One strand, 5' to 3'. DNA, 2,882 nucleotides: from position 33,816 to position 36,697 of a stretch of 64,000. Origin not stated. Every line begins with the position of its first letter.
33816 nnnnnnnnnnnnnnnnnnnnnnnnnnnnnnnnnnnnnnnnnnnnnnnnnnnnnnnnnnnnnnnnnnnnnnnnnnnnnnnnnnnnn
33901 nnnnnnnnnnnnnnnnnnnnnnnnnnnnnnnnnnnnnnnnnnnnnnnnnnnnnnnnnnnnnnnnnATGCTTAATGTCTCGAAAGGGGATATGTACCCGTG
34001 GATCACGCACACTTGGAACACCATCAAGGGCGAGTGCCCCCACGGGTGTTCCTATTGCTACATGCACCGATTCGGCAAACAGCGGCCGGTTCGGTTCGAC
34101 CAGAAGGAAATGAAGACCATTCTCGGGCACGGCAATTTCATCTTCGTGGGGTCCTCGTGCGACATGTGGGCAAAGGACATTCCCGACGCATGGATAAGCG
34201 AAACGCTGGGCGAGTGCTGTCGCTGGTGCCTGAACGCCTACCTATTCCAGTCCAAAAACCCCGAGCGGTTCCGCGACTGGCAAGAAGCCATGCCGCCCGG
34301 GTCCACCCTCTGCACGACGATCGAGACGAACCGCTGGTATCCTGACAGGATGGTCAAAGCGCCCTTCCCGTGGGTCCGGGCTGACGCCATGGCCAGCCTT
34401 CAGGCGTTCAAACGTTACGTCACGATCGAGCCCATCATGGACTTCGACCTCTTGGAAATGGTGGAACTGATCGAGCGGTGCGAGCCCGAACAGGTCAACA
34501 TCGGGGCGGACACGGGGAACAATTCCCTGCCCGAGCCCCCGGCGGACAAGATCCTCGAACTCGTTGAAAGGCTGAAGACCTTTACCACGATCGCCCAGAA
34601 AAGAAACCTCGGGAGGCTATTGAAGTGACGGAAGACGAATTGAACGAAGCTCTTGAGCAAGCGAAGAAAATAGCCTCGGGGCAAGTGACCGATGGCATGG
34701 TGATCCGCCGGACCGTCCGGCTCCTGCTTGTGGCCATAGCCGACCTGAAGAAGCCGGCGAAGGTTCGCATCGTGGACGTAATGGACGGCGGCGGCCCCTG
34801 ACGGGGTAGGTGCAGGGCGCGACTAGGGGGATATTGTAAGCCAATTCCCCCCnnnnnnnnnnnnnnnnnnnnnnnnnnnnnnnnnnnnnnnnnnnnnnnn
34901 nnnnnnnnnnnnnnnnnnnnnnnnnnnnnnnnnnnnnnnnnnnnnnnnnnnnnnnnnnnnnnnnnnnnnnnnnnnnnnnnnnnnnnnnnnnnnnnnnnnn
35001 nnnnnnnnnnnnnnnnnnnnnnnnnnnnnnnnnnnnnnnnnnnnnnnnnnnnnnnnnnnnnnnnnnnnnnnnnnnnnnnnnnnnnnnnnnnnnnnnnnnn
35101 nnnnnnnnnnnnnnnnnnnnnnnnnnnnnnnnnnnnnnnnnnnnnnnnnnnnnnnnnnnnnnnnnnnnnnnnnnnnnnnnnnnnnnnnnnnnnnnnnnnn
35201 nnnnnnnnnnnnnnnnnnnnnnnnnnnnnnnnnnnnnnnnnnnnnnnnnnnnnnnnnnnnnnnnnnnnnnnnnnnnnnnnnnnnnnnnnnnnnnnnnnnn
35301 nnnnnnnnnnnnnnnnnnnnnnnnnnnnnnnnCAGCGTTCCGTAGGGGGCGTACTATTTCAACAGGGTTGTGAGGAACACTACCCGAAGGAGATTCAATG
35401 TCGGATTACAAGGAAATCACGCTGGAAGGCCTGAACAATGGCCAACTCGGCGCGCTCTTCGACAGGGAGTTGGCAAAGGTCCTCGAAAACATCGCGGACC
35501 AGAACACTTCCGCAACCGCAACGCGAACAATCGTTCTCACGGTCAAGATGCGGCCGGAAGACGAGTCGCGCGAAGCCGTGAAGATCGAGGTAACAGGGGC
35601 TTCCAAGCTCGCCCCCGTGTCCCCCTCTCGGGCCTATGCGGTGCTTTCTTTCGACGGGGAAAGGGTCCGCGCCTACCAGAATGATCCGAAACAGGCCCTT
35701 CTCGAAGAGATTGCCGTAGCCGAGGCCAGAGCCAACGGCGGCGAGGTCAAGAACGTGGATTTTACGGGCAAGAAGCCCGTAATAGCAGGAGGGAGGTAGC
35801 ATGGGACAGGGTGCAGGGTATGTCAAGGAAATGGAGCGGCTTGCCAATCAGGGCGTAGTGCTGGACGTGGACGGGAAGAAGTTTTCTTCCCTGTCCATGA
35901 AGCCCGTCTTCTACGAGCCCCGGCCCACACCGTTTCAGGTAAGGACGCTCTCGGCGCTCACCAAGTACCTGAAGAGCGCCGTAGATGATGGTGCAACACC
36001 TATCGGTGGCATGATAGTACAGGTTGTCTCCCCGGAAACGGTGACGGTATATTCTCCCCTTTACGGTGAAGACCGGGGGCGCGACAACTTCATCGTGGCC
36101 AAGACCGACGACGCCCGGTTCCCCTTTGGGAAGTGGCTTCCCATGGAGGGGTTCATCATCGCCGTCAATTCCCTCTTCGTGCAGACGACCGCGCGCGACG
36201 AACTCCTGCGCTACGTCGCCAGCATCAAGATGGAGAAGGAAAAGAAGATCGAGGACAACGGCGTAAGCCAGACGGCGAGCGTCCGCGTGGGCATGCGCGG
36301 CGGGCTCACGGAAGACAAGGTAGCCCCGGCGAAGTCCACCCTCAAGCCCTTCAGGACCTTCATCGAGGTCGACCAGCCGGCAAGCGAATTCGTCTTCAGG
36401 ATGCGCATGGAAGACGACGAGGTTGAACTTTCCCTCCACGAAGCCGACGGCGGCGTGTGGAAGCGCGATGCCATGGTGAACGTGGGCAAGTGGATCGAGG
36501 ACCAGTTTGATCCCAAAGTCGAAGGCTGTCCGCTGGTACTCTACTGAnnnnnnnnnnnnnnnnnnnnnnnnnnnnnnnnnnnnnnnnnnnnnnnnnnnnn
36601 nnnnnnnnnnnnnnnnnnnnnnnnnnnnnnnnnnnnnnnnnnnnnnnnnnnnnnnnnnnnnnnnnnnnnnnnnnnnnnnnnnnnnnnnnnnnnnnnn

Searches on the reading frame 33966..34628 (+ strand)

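Call 64: search_protein_families(library=phrogs, proteins=[window:33966-34628:+], max_evalue=0.0001)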
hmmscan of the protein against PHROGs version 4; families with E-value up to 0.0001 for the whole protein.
window:33966-34628:+ (220 aa): 1 family
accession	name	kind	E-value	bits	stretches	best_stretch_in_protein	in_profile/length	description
phrog_2045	-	unknown function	5.2e-13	50.1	1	12-189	9-206/299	-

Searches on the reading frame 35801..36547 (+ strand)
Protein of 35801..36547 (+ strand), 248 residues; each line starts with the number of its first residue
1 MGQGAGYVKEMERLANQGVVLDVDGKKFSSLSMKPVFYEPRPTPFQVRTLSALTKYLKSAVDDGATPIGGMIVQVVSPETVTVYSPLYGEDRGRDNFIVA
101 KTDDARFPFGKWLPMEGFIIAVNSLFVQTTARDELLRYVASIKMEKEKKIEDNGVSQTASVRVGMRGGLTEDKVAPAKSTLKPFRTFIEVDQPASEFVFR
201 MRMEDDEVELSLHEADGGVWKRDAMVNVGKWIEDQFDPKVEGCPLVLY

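Call 64: search_protein_families(library=phrogs, proteins=[window:35801-36547:+], max_evalue=0.0001)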
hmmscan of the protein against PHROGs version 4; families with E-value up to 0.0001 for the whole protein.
window:35801-36547:+ (248 aa): 2 families
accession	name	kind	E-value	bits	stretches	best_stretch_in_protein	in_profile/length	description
phrog_1029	-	unknown function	3.8e-55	187.8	1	18-237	19-229/241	-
phrog_16580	-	unknown function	1.5e-14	54.5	1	181-236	3-55/65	-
